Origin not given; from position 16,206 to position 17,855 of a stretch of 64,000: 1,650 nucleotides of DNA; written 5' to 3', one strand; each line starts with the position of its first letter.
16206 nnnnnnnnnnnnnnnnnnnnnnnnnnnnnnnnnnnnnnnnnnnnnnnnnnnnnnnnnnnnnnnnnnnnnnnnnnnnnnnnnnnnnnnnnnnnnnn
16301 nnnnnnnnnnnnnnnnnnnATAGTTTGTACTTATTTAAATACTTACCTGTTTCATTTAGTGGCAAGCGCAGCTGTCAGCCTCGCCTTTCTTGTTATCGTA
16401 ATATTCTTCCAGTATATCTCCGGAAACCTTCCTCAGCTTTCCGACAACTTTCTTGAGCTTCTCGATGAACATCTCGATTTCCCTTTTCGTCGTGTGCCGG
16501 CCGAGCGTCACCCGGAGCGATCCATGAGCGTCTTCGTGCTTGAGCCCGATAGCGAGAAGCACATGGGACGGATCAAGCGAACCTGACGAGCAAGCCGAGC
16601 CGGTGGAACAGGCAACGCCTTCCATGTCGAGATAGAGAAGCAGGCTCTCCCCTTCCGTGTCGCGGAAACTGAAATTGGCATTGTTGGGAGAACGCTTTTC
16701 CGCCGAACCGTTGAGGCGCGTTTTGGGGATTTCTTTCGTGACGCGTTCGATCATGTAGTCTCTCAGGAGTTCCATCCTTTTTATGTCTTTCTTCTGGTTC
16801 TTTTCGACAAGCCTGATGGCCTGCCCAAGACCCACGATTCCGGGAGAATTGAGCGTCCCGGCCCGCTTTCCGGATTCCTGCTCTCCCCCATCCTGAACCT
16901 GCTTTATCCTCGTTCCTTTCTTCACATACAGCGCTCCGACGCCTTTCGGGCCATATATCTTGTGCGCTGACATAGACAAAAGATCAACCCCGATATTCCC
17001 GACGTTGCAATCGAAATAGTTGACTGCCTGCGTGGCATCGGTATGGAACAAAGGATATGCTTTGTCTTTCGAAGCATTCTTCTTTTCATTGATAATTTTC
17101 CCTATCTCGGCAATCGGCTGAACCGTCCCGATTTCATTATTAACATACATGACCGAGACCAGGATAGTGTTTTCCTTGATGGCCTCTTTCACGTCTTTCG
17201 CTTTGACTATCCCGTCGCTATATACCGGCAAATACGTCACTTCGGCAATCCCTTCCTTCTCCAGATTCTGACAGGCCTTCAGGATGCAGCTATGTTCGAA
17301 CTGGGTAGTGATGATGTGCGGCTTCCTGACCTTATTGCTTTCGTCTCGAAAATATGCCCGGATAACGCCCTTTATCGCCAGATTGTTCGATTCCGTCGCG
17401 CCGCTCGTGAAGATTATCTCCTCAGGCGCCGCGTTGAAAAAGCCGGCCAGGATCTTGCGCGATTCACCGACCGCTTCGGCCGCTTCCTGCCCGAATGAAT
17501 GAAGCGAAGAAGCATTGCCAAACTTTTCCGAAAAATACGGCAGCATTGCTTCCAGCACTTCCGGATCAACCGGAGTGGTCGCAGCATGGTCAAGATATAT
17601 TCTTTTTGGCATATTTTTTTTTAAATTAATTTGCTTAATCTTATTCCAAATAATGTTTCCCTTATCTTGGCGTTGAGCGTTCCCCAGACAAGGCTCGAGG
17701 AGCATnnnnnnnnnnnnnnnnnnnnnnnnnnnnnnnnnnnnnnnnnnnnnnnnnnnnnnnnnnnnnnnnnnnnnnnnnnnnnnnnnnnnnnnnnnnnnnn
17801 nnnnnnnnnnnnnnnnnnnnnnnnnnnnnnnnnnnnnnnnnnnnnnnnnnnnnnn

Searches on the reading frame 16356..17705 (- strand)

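Call 19: search_protein_families(library=pfam, proteins=[window:16356-17705:-], max_evalue=0.0001)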
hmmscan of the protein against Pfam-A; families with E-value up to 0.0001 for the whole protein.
window:16356-17705:- (449 aa): 1 family
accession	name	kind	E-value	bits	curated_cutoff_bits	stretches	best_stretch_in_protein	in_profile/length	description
PF00266.25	Aminotran_5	-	9.6e-81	272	21.5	1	36-413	1-371/371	Aminotransferase class-V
